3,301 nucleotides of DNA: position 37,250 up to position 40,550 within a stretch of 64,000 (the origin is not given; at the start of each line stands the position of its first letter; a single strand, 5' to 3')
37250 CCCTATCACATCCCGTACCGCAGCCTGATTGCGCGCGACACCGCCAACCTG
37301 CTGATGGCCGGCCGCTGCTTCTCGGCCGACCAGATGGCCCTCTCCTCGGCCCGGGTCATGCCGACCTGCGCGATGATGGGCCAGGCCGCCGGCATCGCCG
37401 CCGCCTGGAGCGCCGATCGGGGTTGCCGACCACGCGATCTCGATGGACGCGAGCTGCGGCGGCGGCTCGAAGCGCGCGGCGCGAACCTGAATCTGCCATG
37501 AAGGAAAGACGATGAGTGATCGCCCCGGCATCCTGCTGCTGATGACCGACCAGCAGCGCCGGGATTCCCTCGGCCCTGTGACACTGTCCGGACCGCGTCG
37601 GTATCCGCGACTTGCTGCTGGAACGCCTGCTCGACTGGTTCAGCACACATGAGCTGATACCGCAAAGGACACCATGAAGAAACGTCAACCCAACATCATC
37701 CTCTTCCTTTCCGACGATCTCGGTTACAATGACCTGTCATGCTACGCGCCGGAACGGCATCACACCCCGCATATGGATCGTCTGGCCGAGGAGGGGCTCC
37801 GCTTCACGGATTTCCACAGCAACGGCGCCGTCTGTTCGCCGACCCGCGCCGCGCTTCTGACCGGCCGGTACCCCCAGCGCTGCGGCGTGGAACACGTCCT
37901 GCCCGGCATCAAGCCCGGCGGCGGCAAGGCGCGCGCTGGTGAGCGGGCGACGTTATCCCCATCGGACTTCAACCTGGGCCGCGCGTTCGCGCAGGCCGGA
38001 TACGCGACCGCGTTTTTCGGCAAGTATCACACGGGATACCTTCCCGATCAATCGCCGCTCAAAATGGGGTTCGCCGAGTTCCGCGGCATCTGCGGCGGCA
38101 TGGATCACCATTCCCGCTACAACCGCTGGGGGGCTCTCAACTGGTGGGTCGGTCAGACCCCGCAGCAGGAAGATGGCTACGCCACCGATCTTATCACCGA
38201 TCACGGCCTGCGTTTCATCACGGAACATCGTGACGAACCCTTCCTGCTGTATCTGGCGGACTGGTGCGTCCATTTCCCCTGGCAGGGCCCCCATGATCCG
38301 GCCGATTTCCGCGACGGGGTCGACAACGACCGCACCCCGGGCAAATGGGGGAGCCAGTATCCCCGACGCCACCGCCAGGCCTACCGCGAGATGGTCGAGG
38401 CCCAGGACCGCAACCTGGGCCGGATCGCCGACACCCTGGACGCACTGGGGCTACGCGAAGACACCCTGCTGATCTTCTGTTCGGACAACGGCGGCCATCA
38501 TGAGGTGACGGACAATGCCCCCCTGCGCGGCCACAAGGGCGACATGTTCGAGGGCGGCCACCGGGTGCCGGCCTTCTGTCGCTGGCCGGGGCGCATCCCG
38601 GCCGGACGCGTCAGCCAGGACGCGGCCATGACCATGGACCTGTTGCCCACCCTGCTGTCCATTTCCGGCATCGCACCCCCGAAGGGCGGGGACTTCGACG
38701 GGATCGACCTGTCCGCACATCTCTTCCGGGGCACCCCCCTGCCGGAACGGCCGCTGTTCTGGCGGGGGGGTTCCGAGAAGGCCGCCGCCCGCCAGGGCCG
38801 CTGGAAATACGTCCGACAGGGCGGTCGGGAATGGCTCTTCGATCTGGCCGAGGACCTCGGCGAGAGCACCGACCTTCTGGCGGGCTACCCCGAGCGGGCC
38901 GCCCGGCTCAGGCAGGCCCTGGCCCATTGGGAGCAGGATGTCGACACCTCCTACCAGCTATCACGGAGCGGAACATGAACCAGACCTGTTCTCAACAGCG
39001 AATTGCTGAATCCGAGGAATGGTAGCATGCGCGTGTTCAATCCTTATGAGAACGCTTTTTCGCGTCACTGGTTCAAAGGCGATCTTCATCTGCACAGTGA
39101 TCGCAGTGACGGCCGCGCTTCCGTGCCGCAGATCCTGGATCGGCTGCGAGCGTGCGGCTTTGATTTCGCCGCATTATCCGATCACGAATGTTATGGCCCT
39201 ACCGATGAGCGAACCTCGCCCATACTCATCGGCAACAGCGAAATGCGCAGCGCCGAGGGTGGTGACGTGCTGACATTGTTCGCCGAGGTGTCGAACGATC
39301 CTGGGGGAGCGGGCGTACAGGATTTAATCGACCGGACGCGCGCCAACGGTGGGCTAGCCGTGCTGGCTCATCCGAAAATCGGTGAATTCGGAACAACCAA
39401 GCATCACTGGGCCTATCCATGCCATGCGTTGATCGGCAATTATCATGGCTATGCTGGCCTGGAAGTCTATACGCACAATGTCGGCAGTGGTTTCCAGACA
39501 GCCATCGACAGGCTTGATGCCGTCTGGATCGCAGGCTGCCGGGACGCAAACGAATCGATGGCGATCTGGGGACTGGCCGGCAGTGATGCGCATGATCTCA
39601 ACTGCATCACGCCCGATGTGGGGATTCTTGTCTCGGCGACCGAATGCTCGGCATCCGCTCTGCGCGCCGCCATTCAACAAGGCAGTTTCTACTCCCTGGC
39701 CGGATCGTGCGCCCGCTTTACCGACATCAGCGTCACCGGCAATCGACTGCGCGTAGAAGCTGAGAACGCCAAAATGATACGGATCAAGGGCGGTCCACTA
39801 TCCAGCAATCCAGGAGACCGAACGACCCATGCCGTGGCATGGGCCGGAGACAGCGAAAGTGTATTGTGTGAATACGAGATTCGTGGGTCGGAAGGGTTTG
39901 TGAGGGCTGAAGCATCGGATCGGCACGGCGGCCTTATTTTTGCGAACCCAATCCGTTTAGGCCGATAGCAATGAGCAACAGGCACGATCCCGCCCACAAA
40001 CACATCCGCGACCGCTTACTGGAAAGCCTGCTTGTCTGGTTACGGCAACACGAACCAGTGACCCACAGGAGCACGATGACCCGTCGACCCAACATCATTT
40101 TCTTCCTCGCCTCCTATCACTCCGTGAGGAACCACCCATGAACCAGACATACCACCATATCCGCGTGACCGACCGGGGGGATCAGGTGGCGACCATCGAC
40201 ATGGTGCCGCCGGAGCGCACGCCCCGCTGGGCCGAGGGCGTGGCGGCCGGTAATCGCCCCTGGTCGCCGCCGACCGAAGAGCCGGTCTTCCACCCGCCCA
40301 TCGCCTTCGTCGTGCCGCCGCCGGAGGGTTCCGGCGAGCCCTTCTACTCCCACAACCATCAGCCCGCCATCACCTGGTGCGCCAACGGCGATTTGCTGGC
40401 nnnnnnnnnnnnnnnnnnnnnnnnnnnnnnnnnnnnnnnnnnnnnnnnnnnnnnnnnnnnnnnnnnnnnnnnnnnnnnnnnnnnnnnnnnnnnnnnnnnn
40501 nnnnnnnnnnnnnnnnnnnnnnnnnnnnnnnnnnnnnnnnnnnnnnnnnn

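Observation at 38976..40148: PHP-hydrolase segment flanked by an 11-bp direct repeat at gene junctions and ending in a second sulfatase-junction remnant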

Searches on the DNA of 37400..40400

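Call 57: search_rna_families(source=window, start=37400, end=40400, threshold=evalue, max_evalue=1)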
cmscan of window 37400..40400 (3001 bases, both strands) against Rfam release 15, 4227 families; matches with E-value up to 1: 1.
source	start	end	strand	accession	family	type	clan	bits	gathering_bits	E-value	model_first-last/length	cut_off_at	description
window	38732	38771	+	RF03240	MIR5534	Gene; miRNA;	-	21.3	79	0.94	1-102/102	no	MIR5534 microRNA precursor family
